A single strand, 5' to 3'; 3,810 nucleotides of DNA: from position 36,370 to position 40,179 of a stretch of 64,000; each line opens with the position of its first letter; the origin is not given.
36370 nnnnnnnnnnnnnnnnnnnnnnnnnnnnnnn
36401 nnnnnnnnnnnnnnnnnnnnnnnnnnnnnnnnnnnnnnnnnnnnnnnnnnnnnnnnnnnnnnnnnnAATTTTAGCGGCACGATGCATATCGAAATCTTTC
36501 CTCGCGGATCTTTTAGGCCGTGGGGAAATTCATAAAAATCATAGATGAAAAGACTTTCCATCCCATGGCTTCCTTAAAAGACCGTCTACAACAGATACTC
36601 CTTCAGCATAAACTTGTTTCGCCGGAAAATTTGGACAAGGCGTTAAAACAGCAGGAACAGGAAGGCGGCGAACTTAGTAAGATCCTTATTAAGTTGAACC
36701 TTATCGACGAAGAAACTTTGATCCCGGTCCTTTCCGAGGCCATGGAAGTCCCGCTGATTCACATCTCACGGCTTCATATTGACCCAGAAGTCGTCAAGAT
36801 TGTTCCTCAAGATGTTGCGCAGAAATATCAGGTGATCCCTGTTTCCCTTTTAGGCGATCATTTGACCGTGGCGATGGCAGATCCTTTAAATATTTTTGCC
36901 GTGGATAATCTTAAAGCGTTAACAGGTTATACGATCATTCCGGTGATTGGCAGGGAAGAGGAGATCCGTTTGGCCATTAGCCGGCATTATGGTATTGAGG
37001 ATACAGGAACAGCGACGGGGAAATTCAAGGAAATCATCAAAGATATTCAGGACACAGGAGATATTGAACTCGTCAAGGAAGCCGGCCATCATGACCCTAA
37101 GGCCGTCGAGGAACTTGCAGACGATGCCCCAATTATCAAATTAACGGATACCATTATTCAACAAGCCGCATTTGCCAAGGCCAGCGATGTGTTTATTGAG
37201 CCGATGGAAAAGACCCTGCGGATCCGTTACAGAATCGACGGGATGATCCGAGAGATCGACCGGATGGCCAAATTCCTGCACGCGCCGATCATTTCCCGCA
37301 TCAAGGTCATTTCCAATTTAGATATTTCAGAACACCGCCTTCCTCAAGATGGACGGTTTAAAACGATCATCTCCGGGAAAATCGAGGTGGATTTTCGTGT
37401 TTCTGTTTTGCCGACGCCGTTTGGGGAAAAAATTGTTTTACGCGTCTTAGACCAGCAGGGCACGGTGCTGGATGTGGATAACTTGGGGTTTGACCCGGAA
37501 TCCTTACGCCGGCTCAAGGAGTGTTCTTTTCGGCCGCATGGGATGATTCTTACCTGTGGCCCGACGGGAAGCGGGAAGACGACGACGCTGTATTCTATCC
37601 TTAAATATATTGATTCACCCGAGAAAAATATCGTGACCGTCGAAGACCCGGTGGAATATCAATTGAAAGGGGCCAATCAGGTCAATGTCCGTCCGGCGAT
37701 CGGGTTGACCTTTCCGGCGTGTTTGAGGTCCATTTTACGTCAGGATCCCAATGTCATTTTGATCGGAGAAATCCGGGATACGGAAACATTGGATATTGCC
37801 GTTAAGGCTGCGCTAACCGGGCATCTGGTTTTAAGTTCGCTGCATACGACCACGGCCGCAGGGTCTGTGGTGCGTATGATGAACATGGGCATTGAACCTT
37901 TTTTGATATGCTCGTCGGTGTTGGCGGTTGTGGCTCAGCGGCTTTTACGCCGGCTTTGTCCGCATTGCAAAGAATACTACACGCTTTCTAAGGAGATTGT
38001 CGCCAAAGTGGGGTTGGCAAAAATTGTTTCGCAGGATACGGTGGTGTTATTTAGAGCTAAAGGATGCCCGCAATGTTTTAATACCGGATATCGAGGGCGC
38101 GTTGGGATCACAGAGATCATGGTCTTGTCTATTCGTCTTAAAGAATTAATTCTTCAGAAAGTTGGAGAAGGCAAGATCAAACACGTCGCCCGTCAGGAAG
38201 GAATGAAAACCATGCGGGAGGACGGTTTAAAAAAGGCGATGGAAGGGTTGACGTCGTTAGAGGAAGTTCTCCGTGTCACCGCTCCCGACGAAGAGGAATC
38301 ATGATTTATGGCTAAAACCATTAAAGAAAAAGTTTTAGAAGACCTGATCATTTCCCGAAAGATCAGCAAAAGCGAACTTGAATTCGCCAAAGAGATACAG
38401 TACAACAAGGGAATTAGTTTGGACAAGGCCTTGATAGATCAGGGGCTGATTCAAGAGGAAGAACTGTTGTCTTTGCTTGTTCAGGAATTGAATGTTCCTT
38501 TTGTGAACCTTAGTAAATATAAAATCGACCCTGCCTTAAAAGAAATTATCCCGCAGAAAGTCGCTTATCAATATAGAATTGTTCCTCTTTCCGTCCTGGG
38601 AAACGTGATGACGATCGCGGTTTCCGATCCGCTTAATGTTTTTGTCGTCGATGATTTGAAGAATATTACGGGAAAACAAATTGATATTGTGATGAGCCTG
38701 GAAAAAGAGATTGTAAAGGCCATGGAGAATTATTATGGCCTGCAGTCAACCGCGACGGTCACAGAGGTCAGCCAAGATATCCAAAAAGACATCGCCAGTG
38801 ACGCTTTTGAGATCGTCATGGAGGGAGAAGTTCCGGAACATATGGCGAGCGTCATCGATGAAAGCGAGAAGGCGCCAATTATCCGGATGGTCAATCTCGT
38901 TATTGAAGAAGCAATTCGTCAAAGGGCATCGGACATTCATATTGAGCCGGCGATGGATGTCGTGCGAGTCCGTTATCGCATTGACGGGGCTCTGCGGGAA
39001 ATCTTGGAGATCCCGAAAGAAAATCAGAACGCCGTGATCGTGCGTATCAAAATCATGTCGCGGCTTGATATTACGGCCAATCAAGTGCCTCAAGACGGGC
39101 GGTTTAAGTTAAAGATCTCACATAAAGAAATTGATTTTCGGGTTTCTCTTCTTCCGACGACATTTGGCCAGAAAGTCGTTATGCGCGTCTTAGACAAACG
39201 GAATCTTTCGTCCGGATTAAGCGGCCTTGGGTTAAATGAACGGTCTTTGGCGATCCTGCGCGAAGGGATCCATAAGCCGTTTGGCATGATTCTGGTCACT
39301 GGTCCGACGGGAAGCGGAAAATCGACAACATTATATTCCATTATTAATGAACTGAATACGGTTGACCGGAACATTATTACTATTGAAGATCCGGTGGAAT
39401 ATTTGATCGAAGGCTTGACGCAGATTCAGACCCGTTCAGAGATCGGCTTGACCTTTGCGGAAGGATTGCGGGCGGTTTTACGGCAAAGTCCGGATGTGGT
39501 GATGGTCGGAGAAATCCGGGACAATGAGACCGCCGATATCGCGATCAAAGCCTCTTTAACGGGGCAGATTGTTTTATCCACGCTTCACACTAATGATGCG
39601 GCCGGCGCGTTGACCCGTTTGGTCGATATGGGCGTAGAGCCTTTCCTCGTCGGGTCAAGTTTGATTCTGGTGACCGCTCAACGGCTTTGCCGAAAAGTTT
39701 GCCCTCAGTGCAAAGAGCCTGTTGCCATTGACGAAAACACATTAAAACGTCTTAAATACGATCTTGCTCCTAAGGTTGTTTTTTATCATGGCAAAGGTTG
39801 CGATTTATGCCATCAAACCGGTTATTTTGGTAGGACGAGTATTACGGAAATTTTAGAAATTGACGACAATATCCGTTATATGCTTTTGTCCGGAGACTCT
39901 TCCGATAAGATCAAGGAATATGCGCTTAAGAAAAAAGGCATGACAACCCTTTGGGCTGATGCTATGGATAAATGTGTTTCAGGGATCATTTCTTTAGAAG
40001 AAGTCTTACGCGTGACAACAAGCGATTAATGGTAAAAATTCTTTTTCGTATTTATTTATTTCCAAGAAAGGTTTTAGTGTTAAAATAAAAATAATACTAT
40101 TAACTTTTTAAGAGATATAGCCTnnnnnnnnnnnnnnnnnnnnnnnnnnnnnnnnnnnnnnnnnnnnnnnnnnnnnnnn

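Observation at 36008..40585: Three tandem long-form PilB/GspE ATPases flanked by two stand-alone MshEN (c-di-GMP-binding) domain proteins; no PilT-type retraction ATPase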

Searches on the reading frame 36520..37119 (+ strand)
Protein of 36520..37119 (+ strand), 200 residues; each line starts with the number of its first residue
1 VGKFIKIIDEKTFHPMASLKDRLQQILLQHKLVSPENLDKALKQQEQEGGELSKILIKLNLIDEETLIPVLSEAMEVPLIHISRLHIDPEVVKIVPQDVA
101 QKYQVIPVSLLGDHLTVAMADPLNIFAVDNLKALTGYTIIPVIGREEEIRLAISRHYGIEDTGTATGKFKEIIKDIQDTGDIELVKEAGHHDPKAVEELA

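Call 79: search_protein_families(library=ncbifam, alignment_id=A3, max_evalue=1e-9)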
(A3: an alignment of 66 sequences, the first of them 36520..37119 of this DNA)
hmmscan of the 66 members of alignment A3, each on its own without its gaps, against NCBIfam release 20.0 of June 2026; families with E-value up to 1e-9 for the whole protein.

A. member 1, window:36520-37119:+ (200 aa): 4 families
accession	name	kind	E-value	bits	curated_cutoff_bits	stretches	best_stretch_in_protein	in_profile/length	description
TIGR02538.1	type_IV_pilB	equivalog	2.2e-25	89.3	675.65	1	23-183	2-160/564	type IV-A pilus assembly ATPase PilB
NF012033.0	PRK15489.1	equivalog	4.6e-16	58.1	537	1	16-156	486-626/703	glycosyl transferase family protein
NF008411.1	PRK11234.1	equivalog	4.7e-16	58.3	1170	1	10-179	466-641/723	cyclic di-3',5'-guanylate-activated glycosyltransferase NfrB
NF053729.1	c-di-GMP_motif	domain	3.2e-12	46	38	1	23-73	2-52/53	cyclic di-GMP-binding domain-containing protein, MshE-related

B. families by the number of members that match (of 66 scanned): 5 families
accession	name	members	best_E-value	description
TIGR02538.1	type_IV_pilB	66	1e-32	type IV-A pilus assembly ATPase PilB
NF012033.0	PRK15489.1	66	1.2e-17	glycosyl transferase family protein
NF008411.1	PRK11234.1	65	9.9e-19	cyclic di-3',5'-guanylate-activated glycosyltransferase NfrB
NF053729.1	c-di-GMP_motif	63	4.6e-15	cyclic di-GMP-binding domain-containing protein, MshE-related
TIGR02533.1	type_II_gspE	44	6.1e-16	type II secretion system ATPase GspE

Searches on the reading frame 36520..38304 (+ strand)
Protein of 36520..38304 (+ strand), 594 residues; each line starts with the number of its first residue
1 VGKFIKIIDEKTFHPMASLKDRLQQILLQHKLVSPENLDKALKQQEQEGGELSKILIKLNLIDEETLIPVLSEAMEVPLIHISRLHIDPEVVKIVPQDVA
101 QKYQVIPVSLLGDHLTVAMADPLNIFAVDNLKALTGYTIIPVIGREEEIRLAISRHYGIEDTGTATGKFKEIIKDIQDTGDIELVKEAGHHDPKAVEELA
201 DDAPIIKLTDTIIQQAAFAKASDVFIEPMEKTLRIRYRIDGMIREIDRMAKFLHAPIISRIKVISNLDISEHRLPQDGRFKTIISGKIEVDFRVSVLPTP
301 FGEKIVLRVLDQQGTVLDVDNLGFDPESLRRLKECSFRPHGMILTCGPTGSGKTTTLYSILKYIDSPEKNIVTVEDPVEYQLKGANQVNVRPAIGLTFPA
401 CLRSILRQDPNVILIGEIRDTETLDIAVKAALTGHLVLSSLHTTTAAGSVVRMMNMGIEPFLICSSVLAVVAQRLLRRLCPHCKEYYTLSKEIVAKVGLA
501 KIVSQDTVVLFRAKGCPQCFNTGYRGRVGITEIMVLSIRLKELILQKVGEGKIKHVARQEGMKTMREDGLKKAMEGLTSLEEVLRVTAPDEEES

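Call 4: search_protein_families(library=pfam, proteins=[window:36520-38304:+], max_evalue=0.01)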
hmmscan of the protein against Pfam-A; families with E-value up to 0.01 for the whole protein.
window:36520-38304:+ (594 aa): 3 families
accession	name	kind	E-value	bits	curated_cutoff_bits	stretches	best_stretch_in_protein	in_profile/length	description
PF00437.27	T2SSE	-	1.5e-137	458.6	24.9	1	199-585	2-370/370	Type II/IV secretion system protein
PF05157.20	MshEN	-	1.8e-22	79.6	23.1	1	76-161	2-88/90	MshEN domain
PF11165.13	DUF2949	-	0.0082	17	24.2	0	22-67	3-48/56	Protein of unknown function (DUF2949)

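Call 72: search_protein_families(library=ncbifam, proteins=[window:36520-38304:+], max_evalue=0.00001)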
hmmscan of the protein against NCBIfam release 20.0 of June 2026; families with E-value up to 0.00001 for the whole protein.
window:36520-38304:+ (594 aa): 20 families
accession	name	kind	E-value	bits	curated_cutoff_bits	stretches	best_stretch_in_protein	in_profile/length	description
TIGR02538.1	type_IV_pilB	equivalog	4.2e-191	636.4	675.65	1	23-587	2-562/564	type IV-A pilus assembly ATPase PilB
TIGR02533.1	type_II_gspE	equivalog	9.2e-172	572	630.25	1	94-587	3-486/486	type II secretion system ATPase GspE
NF053534.1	T4PilAsmATPsTfpB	equivalog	3.3e-141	471.5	850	1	60-587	61-582/584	type IV pilus assembly ATPase TfpB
NF007755.0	PRK10436.1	equivalog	7.7e-131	436.9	617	1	98-589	12-461/465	type II secretion system protein GspE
NF041000.1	ATPase_ComGA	equivalog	4.2e-71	239.1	300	1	211-477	2-266/267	competence type IV pilus ATPase ComGA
TIGR01420.1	pilT_fam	subfamily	1.1e-49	169.6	319.1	1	211-478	4-270/343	PilT/PilU family type 4a pilus ATPase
TIGR02525.1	plasmid_TraJ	equivalog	1.3e-27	96.8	368.3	1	307-456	122-272/372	plasmid transfer ATPase TraJ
NF058587.1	archaellum_moto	equivalog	1.1e-16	60.7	550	1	343-454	278-394/527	archaellum flagellar ATPase motor FlaI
TIGR02524.1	dot_icm_DotB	equivalog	1.2e-16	60.9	463.3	1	340-454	134-257/358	Dot/Icm type IV secretion system ATPase DotB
TIGR02782.1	TrbB_P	equivalog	1.3e-15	57.5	304.55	1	340-455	136-254/303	P-type conjugative transfer ATPase TrbB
TIGR02788.1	VirB11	equivalog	4.1e-15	55.6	249.95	1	342-456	146-265/308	P-type DNA transfer ATPase VirB11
NF012033.0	PRK15489.1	equivalog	4.3e-15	54.9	537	1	16-156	486-626/703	glycosyl transferase family protein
NF008411.1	PRK11234.1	equivalog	5.4e-15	54.8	1170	1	10-185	466-647/723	cyclic di-3',5'-guanylate-activated glycosyltransferase NfrB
NF010469.0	PRK13894.1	subfamily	3.3e-14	52.9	508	1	337-453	146-264/320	conjugal transfer ATPase TrbB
NF010407.0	PRK13833.1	subfamily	4.5e-12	46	499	1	343-456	147-262/323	conjugal transfer protein TrbB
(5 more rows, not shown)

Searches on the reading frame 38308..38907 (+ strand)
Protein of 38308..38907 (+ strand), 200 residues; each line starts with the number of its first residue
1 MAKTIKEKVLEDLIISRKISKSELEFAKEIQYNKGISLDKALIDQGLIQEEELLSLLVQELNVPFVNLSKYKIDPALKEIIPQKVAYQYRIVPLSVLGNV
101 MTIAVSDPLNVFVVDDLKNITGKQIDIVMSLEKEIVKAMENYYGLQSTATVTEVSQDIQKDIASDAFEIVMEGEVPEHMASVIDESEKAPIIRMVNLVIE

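Call 80: search_protein_families(library=ncbifam, alignment_id=A4, max_evalue=1e-9)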
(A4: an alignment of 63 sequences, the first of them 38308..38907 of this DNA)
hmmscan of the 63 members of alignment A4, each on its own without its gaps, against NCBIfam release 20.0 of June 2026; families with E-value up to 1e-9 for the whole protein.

A. member 1, window:38308-38907:+ (200 aa): 4 families
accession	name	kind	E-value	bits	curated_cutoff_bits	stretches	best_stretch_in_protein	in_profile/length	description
TIGR02538.1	type_IV_pilB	equivalog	5.1e-25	88.1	675.65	1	11-199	4-189/564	type IV-A pilus assembly ATPase PilB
NF008411.1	PRK11234.1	equivalog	9e-15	54.1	1170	1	11-163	486-638/723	cyclic di-3',5'-guanylate-activated glycosyltransferase NfrB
NF012033.0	PRK15489.1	equivalog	2.7e-13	49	537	1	7-183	491-672/703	glycosyl transferase family protein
TIGR02533.1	type_II_gspE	equivalog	7.1e-11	41.4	630.25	1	81-199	4-117/486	type II secretion system ATPase GspE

B. families by the number of members that match (of 63 scanned): 6 families
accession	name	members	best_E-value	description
TIGR02538.1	type_IV_pilB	63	3.8e-30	type IV-A pilus assembly ATPase PilB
NF008411.1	PRK11234.1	60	3.3e-18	cyclic di-3',5'-guanylate-activated glycosyltransferase NfrB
TIGR02533.1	type_II_gspE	58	4.9e-18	type II secretion system ATPase GspE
NF012033.0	PRK15489.1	47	7.8e-15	glycosyl transferase family protein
NF053534.1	T4PilAsmATPsTfpB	3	1.3e-10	type IV pilus assembly ATPase TfpB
NF053729.1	c-di-GMP_motif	1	1.8e-10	cyclic di-GMP-binding domain-containing protein, MshE-related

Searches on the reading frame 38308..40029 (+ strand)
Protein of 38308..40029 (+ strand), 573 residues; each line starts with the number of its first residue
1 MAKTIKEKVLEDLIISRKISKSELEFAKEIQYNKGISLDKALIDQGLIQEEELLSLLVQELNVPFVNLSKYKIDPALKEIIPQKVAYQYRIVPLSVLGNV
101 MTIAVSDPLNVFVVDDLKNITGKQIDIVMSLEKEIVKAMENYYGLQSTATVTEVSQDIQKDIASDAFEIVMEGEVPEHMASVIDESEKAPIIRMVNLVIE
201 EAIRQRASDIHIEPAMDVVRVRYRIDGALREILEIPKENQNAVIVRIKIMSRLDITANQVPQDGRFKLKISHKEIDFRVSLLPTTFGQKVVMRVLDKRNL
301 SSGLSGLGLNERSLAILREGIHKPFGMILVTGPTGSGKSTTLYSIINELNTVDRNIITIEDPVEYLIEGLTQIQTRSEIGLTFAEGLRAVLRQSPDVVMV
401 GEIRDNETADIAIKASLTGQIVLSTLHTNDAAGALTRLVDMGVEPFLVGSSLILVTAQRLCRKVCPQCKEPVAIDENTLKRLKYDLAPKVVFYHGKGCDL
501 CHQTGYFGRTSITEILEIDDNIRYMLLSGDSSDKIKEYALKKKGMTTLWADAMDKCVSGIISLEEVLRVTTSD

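Call 4: search_protein_families(library=pfam, proteins=[window:38308-40029:+], max_evalue=0.01)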
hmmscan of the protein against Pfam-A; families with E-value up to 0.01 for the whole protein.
window:38308-40029:+ (573 aa): 11 families
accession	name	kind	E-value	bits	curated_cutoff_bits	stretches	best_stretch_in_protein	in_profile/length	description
PF00437.27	T2SSE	-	1.3e-132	442.4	24.9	1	185-568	2-370/370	Type II/IV secretion system protein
PF05157.20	MshEN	-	2.1e-20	72.9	23.1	1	61-147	1-88/90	MshEN domain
PF13401.12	AAA_22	-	0.0001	23.1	27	1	326-364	6-44/130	AAA domain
PF25199.1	nSTAND_NTPase5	-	0.00012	22.3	34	1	327-373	43-90/145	Novel STAND NTPase 5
PF00004.35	AAA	-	0.0012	19.8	21.2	0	328-360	1-30/131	ATPase family associated with various cellular activities (AAA)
PF13191.12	AAA_16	-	0.0018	19.2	32.6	1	323-439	23-124/167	AAA ATPase domain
PF01637.24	ATPase_2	-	0.0029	17.9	33.2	1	319-381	13-76/225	ATPase domain predominantly from Archaea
PF13555.12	AAA_29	-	0.0029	17.8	27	1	326-342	23-39/61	P-loop containing region of AAA domain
PF13173.12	AAA_14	-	0.0068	16.9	27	0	327-364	4-42/129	AAA domain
PF01935.23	DUF87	-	0.0071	16.9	23.2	0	329-351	27-49/220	Helicase HerA, central domain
PF00005.33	ABC_tran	-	0.0075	17.3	25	0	327-385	13-67/137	ABC transporter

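Call 72: search_protein_families(library=ncbifam, proteins=[window:38308-40029:+], max_evalue=0.00001)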
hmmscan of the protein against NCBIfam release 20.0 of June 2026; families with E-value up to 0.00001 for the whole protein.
window:38308-40029:+ (573 aa): 20 families
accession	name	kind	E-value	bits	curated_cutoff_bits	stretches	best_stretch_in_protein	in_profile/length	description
TIGR02538.1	type_IV_pilB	equivalog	4.2e-179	596.8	675.65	1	11-571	4-563/564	type IV-A pilus assembly ATPase PilB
TIGR02533.1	type_II_gspE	equivalog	9.4e-173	575.3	630.25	1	81-570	4-486/486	type II secretion system ATPase GspE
NF053534.1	T4PilAsmATPsTfpB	equivalog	2e-140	468.9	850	1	28-570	43-582/584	type IV pilus assembly ATPase TfpB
NF007755.0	PRK10436.1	equivalog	7.6e-133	443.6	617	1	84-570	12-459/465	type II secretion system protein GspE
NF041000.1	ATPase_ComGA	equivalog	1.7e-74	250.2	300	1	198-462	3-266/267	competence type IV pilus ATPase ComGA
TIGR01420.1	pilT_fam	subfamily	1.2e-56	192.4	319.1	1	198-442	5-243/343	PilT/PilU family type 4a pilus ATPase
TIGR02525.1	plasmid_TraJ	equivalog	2.9e-27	95.6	368.3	1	321-441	145-272/372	plasmid transfer ATPase TraJ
TIGR02524.1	dot_icm_DotB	equivalog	7.8e-27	94.4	463.3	1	319-461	128-279/358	Dot/Icm type IV secretion system ATPase DotB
TIGR02782.1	TrbB_P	equivalog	4.5e-16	59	304.55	1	328-439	139-253/303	P-type conjugative transfer ATPase TrbB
NF058587.1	archaellum_moto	equivalog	3.6e-15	55.7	550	1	328-439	278-394/527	archaellum flagellar ATPase motor FlaI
NF010469.0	PRK13894.1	subfamily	7.7e-15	55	508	1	327-439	151-265/320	conjugal transfer ATPase TrbB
NF008411.1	PRK11234.1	equivalog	7.8e-14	51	1170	1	11-163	486-638/723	cyclic di-3',5'-guanylate-activated glycosyltransferase NfrB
TIGR02788.1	VirB11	equivalog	1e-13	51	249.95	1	327-442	146-266/308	P-type DNA transfer ATPase VirB11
NF012033.0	PRK15489.1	equivalog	2.4e-12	45.9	537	1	8-187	492-676/703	glycosyl transferase family protein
NF010407.0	PRK13833.1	subfamily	5.3e-12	45.8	499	1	310-442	130-263/323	conjugal transfer protein TrbB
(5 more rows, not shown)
